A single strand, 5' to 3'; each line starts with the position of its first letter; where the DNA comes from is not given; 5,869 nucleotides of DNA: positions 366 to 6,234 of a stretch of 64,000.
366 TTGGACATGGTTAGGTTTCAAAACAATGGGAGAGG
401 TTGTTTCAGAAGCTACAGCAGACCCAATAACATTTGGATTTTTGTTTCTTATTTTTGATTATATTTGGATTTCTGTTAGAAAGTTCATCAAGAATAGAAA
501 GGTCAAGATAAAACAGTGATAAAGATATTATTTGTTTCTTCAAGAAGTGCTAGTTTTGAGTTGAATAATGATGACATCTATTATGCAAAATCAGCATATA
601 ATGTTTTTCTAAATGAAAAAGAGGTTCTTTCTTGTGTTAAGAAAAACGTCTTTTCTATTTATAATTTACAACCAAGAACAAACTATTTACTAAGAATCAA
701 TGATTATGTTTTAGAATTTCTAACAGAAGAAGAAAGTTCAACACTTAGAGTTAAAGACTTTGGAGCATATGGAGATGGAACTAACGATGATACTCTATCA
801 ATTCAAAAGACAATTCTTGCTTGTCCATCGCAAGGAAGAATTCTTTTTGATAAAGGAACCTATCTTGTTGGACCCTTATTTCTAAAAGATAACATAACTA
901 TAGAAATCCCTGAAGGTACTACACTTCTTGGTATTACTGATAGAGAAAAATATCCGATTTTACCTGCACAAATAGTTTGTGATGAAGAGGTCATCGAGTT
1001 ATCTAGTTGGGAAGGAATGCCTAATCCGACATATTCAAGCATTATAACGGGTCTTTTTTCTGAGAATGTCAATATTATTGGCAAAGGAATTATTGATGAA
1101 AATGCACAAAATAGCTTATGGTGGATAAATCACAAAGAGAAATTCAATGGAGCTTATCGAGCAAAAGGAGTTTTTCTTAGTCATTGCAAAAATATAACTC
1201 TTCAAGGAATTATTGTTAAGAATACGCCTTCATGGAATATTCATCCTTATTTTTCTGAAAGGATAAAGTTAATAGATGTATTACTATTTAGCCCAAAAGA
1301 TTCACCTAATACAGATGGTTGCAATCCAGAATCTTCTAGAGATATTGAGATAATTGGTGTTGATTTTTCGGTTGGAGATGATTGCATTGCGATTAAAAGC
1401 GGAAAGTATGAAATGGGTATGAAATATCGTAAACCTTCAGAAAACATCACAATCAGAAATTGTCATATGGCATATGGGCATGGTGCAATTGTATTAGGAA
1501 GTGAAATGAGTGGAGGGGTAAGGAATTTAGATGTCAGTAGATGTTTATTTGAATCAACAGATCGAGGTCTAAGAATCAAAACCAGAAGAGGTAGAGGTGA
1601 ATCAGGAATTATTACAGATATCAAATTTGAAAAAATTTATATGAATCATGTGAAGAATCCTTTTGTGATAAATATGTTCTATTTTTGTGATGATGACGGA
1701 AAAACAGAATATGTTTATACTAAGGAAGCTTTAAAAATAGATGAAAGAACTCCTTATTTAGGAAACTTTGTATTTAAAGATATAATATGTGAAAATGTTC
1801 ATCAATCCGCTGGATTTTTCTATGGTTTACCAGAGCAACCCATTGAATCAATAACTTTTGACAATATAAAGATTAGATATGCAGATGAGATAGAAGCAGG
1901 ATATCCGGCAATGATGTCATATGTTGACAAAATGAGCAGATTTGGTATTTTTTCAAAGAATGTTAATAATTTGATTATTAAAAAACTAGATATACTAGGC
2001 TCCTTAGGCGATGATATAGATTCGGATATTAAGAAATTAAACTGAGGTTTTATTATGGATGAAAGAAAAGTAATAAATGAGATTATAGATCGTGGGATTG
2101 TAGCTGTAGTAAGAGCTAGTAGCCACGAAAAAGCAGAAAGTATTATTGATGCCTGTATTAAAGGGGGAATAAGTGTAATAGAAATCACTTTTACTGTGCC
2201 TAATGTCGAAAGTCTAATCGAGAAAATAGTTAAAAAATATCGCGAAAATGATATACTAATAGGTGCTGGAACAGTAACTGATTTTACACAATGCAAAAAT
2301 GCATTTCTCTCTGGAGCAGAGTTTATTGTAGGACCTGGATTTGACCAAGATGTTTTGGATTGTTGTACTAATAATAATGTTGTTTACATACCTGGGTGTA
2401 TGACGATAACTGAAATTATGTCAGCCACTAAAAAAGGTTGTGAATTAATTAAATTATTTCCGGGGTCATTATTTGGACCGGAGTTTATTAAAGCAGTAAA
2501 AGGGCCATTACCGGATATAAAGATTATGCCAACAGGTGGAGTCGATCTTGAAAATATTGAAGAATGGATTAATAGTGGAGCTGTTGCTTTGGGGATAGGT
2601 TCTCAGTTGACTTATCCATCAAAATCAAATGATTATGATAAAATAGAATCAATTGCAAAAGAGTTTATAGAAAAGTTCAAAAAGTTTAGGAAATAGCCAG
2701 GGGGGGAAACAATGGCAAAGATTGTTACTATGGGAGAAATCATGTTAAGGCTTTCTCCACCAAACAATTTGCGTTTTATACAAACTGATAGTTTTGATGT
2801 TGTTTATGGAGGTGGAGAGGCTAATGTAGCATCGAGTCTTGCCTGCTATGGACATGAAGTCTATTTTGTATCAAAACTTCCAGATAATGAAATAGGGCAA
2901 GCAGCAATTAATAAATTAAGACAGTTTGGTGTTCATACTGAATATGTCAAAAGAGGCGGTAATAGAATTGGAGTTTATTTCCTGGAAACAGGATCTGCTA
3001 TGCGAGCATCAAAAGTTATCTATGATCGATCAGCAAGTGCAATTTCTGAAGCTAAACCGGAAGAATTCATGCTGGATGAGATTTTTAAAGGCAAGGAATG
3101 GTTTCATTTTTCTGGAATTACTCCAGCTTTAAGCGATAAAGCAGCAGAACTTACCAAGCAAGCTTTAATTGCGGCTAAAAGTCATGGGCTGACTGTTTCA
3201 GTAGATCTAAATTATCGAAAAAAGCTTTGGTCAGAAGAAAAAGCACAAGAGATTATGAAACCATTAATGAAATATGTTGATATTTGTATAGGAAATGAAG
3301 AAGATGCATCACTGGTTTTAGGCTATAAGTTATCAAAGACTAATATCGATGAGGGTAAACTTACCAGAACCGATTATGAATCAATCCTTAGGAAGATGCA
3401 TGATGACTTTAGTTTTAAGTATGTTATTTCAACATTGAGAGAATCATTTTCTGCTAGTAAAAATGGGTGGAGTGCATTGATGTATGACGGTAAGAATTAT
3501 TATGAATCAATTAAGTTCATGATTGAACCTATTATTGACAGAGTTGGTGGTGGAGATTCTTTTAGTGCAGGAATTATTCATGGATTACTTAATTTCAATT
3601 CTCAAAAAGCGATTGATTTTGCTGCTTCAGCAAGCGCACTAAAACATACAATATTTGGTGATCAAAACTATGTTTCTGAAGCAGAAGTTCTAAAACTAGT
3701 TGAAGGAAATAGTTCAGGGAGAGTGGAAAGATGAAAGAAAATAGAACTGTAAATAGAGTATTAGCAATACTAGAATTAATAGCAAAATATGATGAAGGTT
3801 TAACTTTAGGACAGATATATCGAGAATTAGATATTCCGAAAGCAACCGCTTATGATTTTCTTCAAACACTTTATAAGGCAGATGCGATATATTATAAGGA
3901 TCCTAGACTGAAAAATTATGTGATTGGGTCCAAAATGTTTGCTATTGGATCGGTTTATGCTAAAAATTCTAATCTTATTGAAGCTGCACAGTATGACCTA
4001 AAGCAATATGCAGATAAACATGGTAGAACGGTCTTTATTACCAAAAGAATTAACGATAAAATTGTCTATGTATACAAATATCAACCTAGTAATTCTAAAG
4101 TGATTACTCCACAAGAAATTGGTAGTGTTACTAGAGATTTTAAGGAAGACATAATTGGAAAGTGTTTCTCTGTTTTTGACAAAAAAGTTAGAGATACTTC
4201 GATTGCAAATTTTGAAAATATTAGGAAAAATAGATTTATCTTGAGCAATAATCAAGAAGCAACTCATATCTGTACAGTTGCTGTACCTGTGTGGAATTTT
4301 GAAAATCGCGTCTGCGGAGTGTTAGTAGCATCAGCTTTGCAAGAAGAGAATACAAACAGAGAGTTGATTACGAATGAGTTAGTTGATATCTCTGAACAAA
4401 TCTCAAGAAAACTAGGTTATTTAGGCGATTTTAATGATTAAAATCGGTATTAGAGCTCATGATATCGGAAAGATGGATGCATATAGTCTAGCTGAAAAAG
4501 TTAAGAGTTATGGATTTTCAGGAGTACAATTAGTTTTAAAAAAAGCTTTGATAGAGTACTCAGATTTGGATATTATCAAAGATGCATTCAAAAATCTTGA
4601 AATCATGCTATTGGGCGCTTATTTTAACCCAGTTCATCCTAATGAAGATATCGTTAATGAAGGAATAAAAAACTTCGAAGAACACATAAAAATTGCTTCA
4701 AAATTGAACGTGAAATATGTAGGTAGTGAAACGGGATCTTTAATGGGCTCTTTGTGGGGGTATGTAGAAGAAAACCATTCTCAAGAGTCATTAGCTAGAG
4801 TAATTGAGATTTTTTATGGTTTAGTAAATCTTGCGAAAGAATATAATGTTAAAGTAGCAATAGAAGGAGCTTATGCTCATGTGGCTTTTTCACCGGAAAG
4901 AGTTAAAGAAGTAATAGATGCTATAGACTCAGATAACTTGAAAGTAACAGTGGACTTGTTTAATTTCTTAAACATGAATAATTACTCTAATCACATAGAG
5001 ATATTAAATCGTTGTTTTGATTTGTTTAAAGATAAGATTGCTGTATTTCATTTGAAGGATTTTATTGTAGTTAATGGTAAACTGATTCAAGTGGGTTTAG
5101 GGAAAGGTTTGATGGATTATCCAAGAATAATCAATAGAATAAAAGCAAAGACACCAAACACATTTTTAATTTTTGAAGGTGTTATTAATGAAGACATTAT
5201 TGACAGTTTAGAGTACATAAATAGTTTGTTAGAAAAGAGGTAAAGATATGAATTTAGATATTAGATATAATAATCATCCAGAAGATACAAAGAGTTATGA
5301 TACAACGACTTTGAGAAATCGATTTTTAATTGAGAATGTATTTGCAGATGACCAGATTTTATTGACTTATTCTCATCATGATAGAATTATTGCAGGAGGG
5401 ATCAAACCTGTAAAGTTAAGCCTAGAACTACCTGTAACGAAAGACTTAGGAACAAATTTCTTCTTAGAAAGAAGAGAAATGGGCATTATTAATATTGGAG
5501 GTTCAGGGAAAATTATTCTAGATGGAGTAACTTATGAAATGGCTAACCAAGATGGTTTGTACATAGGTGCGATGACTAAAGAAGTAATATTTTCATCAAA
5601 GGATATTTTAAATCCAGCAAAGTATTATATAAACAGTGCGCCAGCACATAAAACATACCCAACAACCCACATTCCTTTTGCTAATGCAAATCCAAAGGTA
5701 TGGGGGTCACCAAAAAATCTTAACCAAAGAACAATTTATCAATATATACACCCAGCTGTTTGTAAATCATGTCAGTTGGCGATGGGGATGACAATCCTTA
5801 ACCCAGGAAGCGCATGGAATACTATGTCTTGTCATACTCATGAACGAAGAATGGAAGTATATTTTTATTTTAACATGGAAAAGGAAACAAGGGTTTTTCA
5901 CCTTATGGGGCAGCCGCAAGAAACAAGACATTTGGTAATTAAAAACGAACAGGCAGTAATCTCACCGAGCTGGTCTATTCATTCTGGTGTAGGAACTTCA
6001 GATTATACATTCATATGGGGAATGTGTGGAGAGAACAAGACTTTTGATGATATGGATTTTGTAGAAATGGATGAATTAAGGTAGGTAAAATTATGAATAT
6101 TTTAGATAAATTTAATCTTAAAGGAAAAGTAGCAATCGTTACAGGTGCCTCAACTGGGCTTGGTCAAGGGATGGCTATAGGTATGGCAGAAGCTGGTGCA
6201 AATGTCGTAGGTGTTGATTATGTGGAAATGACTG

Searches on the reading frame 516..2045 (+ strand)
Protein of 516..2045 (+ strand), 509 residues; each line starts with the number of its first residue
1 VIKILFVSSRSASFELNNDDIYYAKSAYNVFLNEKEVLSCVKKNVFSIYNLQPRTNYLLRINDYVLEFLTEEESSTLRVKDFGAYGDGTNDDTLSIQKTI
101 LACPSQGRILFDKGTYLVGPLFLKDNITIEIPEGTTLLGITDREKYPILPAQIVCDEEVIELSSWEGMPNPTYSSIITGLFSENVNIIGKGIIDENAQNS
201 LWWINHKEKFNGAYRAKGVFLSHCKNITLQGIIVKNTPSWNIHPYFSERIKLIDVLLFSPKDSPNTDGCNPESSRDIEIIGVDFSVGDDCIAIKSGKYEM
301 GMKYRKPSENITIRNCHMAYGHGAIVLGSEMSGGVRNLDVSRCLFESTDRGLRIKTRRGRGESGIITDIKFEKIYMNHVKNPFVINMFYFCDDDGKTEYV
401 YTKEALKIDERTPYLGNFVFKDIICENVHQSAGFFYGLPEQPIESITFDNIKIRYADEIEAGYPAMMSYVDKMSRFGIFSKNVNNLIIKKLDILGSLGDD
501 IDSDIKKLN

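Call 10: search_protein_families(library=ncbifam, proteins=[window:516-2045:+], max_evalue=0.00001)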
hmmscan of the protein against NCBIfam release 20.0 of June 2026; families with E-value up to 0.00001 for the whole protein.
window:516-2045:+ (509 aa): 5 families
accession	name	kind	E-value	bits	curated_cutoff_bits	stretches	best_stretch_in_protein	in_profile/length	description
NF051860.1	PolglcturonPglAAgro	equivalog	6.9e-127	424.1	600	1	4-481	5-493/502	polygalacturonase PglA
NF049892.1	AlphdgalacturondseBT4155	equivalog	4.5e-43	147.6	800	2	215-455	205-433/454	alpha-d-galacturonidase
NF049899.1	RhamgalacuronBT4153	equivalog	1.4e-34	119.5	650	1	75-361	45-331/432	rhamnogalacturonidase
NF049898.1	RhamgalacuronBT4146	equivalog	8.7e-29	100.5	500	2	79-323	1-233/445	rhamnogalacturonidase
NF051861.1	PolglcturonPglBAgro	equivalog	1.7e-27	96.3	600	1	90-377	9-281/437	polygalacturonase PglB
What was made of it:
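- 516..2045 (+): GH28 polygalacturonase, the source of saturated galacturonate. NF051860 PglA 424 bits, below its cutoff of 600 (call 10).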

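Call 66: find_encoding_contigs(protein=window:516-2045:+, flank=10000, max_places=1)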
Protein window:516-2045:+ (509 aa): 7 contigs read that carry it; 1 place shown.
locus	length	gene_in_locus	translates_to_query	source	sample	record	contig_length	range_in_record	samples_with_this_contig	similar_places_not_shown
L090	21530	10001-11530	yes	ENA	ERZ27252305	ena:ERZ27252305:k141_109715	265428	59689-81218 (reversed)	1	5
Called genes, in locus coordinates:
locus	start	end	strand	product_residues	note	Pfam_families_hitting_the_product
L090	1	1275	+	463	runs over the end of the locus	PF02614:UxaC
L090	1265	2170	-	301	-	PF01095:Pectinesterase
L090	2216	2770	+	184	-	-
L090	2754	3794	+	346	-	PF00528:BPD_transp_1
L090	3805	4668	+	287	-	PF00528:BPD_transp_1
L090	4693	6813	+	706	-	-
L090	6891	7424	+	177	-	-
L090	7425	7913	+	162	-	-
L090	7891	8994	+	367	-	PF00005:ABC_tran, PF13304:AAA_21 (faint), PF17912:OB_MalK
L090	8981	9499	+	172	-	-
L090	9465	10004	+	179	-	-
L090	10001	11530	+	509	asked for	PF12708:Pect-lyase_RHGA_epim (weak), PF00295:Glyco_hydro_28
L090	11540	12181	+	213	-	PF01081:Aldolase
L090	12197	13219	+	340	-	PF00294:PfkB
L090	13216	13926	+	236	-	PF09339:HTH_IclR, PF12840:HTH_20 (weak), PF01614:IclR_C (faint)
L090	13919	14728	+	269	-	PF01261:AP_endonuc_2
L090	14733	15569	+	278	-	PF04962:KduI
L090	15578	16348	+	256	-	PF00106:adh_short, PF13561:adh_short_C2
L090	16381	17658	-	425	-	PF09861:Lar_N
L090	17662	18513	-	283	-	PF00106:adh_short, PF13561:adh_short_C2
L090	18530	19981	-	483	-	PF03446:NAD_binding_2, PF00393:6PGD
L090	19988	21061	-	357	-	PF00294:PfkB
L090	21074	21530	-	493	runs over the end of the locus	PF16257:UxaE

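Call 68: find_homologous_proteins(query=L090:1-1272:+, max_evalue=1e-150)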
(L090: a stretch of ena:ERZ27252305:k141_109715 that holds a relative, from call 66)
Query L090:1-1272:+ (424 aa): 622 proteins with E <= 1e-150 among 8000 candidates; the best 120 are listed.
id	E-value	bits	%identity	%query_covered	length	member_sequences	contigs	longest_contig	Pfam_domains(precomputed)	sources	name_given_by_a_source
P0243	1.2e-293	992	100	100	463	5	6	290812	PF02614.21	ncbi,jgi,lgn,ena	jgi:glucuronate isomerase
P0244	8.4e-234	794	77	100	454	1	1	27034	PF02614.21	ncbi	-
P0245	8.4e-217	738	72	100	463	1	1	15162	PF02614.21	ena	-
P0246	1.4e-216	738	73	100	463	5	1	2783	PF02614.21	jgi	jgi:glucuronate isomerase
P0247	6.9e-207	706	70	100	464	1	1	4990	PF02614.21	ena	-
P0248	8.3e-207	705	70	100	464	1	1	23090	PF02614.21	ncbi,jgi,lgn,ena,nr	ncbi:MAG: glucuronate isomerase [Firmicutes bacterium]|nr:glucuronate isomerase [Bacillota bacterium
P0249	9.0e-207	705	70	100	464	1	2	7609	PF02614.21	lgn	-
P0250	1.2e-206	705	70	100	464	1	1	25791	PF02614.21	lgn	-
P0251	1.2e-206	705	70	100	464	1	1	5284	PF02614.21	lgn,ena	-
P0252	1.9e-206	704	70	100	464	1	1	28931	PF02614.21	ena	-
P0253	7.7e-206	702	69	100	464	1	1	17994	PF02614.21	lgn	-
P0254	1.1e-205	702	69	100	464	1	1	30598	PF02614.21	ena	-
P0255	1.2e-205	702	71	100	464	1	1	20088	PF02614.21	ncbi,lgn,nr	ncbi:MAG: glucuronate isomerase [Acholeplasmataceae bacterium]|nr:glucuronate isomerase [Acholeplasm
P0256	1.2e-205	702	69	100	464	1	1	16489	PF02614.21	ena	-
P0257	1.3e-205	702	68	100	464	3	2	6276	PF02614.21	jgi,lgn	-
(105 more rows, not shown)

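Call 69: find_encoding_contigs(protein=P0243, flank=10000, max_places=2)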
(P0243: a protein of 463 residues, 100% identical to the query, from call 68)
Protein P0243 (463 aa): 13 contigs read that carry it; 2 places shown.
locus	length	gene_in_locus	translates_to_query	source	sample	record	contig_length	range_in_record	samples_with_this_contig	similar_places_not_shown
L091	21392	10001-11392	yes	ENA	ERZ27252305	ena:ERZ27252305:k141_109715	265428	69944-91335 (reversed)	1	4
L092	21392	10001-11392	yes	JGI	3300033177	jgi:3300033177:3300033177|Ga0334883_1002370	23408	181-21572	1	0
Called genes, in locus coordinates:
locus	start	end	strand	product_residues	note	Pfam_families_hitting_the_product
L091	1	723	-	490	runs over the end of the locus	PF03703:bPH_2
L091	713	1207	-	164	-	PF03703:bPH_2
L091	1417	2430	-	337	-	PF00356:LacI, PF01381:HTH_3 (faint), PF00532:Peripla_BP_1, PF13407:Peripla_BP_4, PF13377:Peripla_BP_3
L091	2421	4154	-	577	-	PF02903:Alpha-amylase_N, PF00128:Alpha-amylase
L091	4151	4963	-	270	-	PF00528:BPD_transp_1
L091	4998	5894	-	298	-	PF00528:BPD_transp_1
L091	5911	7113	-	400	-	PF01547:SBP_bac_1, PF13416:SBP_bac_8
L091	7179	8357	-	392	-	PF16738:CBM26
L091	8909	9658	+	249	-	PF07505:DUF5131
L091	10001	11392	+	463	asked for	PF02614:UxaC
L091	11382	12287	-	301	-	PF01095:Pectinesterase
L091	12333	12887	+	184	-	-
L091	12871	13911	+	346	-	PF00528:BPD_transp_1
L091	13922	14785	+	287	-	PF00528:BPD_transp_1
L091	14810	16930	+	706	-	-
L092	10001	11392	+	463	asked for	PF02614:UxaC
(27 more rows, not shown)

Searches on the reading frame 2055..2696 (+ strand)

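Call 10: search_protein_families(library=ncbifam, proteins=[window:2055-2696:+], max_evalue=0.00001)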
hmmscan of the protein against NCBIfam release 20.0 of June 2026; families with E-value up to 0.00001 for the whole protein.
window:2055-2696:+ (213 aa): 8 families
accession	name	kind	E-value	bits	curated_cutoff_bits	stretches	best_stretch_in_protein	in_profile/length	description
NF005119.0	PRK06552.1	subfamily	2.7e-80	268.9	238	1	1-210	1-211/213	bifunctional 2-keto-4-hydroxyglutarate aldolase/2-keto-3-deoxy-6-phosphogluconate aldolase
TIGR01182.1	eda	subfamily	3.8e-58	196.2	156.05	1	13-207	8-203/204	bifunctional 4-hydroxy-2-oxoglutarate aldolase/2-dehydro-3-deoxy-phosphogluconate aldolase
NF005499.0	PRK07114.1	equivalog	6e-55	186.4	275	1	2-213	5-222/223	bifunctional 4-hydroxy-2-oxoglutarate aldolase/2-dehydro-3-deoxy-phosphogluconate aldolase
NF005673.0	PRK07455.1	equivalog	5.5e-45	153.1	232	1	7-210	7-211/213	bifunctional 4-hydroxy-2-oxoglutarate aldolase/2-dehydro-3-deoxy-phosphogluconate aldolase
NF006600.0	PRK09140.1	subfamily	1.1e-42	145.7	207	1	10-211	8-207/210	2-dehydro-3-deoxy-6-phosphogalactonate aldolase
NF004325.0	PRK05718.1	subfamily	2.3e-42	144.7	241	1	8-209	10-212/213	keto-hydroxyglutarate-aldolase/keto-deoxy-phosphogluconate aldolase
NF041633.1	trifunc_aldol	exception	1.1e-32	113.2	700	1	6-210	2-219/580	KHG/KDPG aldolase/sugar kinase fusion protein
NF004673.0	PRK06015.1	equivalog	1.3e-27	97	320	1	12-203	14-206/212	2-dehydro-3-deoxy-phosphogluconate aldolase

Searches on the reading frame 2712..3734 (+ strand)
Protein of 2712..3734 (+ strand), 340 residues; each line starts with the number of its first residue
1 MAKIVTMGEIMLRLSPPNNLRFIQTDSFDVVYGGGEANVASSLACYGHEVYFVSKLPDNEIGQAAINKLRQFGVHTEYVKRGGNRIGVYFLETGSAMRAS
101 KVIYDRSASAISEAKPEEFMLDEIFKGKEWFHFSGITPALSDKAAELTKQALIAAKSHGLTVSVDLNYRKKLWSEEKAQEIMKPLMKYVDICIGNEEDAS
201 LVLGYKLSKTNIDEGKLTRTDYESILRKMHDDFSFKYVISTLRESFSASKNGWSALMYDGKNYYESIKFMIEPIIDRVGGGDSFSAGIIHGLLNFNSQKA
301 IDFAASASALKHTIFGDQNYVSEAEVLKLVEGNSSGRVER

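Call 10: search_protein_families(library=ncbifam, proteins=[window:2712-3734:+], max_evalue=0.00001)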
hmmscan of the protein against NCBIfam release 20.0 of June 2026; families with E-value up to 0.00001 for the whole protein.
window:2712-3734:+ (340 aa): 13 families
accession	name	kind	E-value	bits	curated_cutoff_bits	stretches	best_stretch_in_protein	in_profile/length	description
NF041633.1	trifunc_aldol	exception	9.3e-151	503.1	700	1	3-340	243-580/580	KHG/KDPG aldolase/sugar kinase fusion protein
NF041332.1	KDG_KDGal_kin_Halo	equivalog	2e-73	247.6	440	1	1-340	1-320/320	bifunctional 2-dehydro-3-deoxygluconokinase/2-dehydro-3-deoxygalactonokinase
NF040938.1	KDG_KDGal_kin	equivalog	1.4e-36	126.1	400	1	4-325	1-297/305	bifunctional 2-dehydro-3-deoxygluconokinase/2-dehydro-3-deoxygalactonokinase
TIGR04382.1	myo_inos_iolC_N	equivalog_domain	1.4e-29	103.4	300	1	4-310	4-288/309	5-dehydro-2-deoxygluconokinase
NF052444.1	DhDoxglucKinKdgK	equivalog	2.4e-16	60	400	1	3-212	2-212/303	2-dehydro-3-deoxygluconokinase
TIGR02152.1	D_ribokin_bact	equivalog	1.4e-13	50.8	299.65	1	23-319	25-288/298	ribokinase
NF006957.1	PRK09434.1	equivalog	7.9e-13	48.6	450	1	1-299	1-267/302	fructokinase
NF041134.1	R1P_kin_Thcocales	equivalog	2.4e-12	46.9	500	0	248-295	198-245/291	ADP-dependent ribose-1-phosphate kinase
NF049991.1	TagKinase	equivalog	5.6e-12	45.1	420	1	3-228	9-232/321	tagatose kinase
NF008353.0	PRK11142.1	equivalog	5.2e-11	42.6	341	1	23-324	29-296/307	ribokinase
NF053626.1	RibKinHalex1628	equivalog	4e-10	39.7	330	0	258-331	217-292/293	ATP-dependent ribose-1-phosphate kinase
NF007321.0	PRK09813.1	equivalog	6e-08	32.5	247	0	234-307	185-250/261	fructoselysine 6-kinase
NF047869.1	myo_kin_aldol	exception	2.6e-07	29.4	600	1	24-174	30-178/586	bifunctional 5-dehydro-2-deoxygluconokinase/5-dehydro-2-deoxyphosphogluconate aldolase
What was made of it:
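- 2055..6863 (+): Co-resident KDG branch: eda, kdgK, an iclR-type regulator, an AP_endonuc_2 TIM-barrel gene, kduI and kduD. KdgK scores 503 bits to the kinase half of NF041633 (call 10).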

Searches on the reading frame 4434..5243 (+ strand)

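Call 10: search_protein_families(library=ncbifam, proteins=[window:4434-5243:+], max_evalue=0.00001)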
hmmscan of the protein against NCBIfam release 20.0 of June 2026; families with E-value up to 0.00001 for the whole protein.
window:4434-5243:+ (269 aa): 3 families
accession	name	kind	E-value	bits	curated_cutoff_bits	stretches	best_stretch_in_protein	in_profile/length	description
NF009688.0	PRK13209.1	subfamily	7.8e-11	41.5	317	1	69-248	89-253/286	L-ribulose-5-phosphate 3-epimerase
TIGR00542.1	hxl6Piso_put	equivalog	8.8e-10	38.4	272.15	1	70-246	85-246/279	L-ribulose-5-phosphate 3-epimerase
NF009689.0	PRK13210.1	subfamily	5.7e-09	35.5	200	1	69-247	85-254/286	L-ribulose-5-phosphate 3-epimerase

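Call 84: search_protein_families(library=ncbifam, proteins=[window:4434-5243:+], max_evalue=0.00001)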
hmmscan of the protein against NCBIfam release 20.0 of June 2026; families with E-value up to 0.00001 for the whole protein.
window:4434-5243:+ (269 aa): 3 families
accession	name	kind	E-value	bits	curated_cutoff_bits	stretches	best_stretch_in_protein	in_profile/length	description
NF009688.0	PRK13209.1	subfamily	7.8e-11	41.5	317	1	69-248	89-253/286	L-ribulose-5-phosphate 3-epimerase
TIGR00542.1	hxl6Piso_put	equivalog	8.8e-10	38.4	272.15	1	70-246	85-246/279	L-ribulose-5-phosphate 3-epimerase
NF009689.0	PRK13210.1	subfamily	5.7e-09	35.5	200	1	69-247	85-254/286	L-ribulose-5-phosphate 3-epimerase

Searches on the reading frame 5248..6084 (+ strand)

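Call 10: search_protein_families(library=ncbifam, proteins=[window:5248-6084:+], max_evalue=0.00001)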
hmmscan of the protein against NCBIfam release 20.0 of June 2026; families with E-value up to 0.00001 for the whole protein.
window:5248-6084:+ (278 aa): 1 family
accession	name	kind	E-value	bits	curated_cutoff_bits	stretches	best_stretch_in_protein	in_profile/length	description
NF002091.1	PRK00924.1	equivalog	5.5e-133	442.6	250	1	4-278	2-277/277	5-dehydro-4-deoxy-D-glucuronate isomerase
